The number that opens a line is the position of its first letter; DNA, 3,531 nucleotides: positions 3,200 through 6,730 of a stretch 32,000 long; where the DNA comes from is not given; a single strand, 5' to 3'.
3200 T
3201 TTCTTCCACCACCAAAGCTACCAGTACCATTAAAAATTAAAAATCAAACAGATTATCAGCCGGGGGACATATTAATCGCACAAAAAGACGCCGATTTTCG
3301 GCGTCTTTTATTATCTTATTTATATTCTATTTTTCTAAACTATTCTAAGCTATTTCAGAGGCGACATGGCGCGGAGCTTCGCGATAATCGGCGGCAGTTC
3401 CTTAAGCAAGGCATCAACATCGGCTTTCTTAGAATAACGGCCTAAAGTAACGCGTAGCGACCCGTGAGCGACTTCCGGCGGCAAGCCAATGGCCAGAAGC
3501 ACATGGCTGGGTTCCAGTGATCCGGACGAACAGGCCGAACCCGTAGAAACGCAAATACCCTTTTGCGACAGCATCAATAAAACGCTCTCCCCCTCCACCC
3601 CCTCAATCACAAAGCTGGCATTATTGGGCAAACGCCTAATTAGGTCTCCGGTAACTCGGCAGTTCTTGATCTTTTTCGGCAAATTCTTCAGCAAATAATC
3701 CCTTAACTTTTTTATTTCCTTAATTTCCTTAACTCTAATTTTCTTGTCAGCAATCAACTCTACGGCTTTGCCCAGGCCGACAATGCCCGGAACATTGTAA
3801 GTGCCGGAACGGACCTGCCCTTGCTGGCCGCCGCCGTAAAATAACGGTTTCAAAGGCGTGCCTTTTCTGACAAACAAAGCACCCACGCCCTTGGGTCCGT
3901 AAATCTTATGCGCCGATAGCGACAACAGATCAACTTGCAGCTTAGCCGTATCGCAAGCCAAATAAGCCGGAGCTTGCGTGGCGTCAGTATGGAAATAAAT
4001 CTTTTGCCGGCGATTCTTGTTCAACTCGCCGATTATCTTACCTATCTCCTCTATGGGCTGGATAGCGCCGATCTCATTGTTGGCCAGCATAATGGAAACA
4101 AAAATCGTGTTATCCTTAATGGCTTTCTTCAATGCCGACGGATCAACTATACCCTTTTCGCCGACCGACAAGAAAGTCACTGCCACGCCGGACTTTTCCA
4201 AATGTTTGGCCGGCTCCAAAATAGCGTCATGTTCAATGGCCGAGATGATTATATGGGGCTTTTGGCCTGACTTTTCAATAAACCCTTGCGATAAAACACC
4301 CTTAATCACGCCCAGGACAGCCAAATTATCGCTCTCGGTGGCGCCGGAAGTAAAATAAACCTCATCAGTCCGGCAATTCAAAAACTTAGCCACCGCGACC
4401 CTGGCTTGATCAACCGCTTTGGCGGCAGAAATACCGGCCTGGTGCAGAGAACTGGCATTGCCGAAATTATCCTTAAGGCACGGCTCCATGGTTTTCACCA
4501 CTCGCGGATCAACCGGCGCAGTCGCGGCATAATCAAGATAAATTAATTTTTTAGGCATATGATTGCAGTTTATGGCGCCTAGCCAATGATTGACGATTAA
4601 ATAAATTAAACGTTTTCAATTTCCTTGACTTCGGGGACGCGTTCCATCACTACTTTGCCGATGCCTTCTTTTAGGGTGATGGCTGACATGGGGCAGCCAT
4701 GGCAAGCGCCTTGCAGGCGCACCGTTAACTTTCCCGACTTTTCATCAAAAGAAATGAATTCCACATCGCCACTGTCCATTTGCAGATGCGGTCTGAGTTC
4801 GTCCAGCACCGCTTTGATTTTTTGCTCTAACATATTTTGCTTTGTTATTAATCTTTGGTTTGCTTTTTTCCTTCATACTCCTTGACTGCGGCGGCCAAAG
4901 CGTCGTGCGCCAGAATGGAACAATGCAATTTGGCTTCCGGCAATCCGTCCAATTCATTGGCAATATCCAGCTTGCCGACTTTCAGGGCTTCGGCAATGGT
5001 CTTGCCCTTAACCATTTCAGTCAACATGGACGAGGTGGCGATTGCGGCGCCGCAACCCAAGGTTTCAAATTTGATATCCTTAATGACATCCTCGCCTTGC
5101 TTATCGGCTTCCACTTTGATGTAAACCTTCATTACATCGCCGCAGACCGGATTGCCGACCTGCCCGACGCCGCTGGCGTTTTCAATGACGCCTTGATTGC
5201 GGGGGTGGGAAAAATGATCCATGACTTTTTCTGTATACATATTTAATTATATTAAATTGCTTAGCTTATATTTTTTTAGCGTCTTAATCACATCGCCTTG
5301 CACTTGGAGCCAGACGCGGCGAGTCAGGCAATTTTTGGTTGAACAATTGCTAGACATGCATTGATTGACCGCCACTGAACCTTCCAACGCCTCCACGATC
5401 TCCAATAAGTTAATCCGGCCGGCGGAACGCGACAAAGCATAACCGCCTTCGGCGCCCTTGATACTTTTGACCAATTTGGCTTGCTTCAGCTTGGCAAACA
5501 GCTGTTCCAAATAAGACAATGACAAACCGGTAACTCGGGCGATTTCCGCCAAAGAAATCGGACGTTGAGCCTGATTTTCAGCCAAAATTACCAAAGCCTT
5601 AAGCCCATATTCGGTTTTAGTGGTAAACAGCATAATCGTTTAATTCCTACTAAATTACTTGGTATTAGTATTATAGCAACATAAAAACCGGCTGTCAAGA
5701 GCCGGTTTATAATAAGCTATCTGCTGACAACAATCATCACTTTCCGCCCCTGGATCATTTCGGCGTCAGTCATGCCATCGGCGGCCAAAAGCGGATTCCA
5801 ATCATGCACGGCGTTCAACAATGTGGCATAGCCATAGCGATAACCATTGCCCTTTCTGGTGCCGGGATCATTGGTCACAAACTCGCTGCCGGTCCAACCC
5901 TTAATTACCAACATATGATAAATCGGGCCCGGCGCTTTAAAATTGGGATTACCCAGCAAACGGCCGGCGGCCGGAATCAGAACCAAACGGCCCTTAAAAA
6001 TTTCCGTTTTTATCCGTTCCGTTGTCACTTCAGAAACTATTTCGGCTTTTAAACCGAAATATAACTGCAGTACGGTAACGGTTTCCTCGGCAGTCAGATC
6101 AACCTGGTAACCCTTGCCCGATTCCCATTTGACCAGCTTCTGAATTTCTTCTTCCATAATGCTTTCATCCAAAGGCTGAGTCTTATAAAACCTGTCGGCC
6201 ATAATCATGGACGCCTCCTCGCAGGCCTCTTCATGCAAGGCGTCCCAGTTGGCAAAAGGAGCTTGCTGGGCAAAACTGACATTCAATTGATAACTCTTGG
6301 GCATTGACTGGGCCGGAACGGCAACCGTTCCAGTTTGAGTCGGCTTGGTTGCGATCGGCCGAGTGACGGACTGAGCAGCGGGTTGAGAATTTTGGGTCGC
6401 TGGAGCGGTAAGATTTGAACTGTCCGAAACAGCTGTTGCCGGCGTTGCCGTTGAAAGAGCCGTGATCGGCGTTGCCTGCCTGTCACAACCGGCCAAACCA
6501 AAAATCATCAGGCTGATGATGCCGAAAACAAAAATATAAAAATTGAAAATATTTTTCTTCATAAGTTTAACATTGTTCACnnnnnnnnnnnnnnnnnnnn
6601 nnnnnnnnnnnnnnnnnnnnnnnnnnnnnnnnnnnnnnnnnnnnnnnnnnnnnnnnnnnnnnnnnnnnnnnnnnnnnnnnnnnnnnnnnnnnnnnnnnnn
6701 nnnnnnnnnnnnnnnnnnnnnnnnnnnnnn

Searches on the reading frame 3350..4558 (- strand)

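Call 7: search_protein_families(library=pfam, proteins=[window:3350-4558:-], max_evalue=0.001)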
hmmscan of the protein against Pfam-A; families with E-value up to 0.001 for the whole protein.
window:3350-4558:- (402 aa): 1 family
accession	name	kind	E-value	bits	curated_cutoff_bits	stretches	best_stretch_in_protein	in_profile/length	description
PF00266.25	Aminotran_5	-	3.8e-80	270.1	21.5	1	6-384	1-371/371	Aminotransferase class-V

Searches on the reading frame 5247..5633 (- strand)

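Call 7: search_protein_families(library=pfam, proteins=[window:5247-5633:-], max_evalue=0.001)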
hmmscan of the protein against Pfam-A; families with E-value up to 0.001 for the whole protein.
window:5247-5633:- (128 aa): 2 families
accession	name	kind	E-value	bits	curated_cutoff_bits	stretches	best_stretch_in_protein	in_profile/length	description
PF02082.26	Rrf2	-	1.1e-35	123.2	30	1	4-128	2-130/132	Iron-dependent Transcriptional regulator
PF03444.21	HrcA_DNA-bdg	-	0.00013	22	21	1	11-69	10-67/79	Winged helix-turn-helix transcription repressor, HrcA DNA-binding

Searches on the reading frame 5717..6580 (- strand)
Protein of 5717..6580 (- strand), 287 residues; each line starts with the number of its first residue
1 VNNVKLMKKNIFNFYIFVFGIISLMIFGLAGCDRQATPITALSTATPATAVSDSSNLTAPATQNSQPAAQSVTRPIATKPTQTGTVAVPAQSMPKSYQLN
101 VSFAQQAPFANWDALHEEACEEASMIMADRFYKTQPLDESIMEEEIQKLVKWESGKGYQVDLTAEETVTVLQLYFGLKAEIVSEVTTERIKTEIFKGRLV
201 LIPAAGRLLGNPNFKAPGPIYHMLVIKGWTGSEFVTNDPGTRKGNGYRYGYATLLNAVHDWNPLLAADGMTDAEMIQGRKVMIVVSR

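Call 7: search_protein_families(library=pfam, proteins=[window:5717-6580:-], max_evalue=0.001)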
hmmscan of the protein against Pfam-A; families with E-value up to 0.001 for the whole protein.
window:5717-6580:- (287 aa): 1 family
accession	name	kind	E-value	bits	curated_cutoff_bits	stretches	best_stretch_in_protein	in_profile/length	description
PF13529.12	Peptidase_C39_2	-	2.6e-07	31.7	24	1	100-239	2-142/143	Peptidase_C39 like family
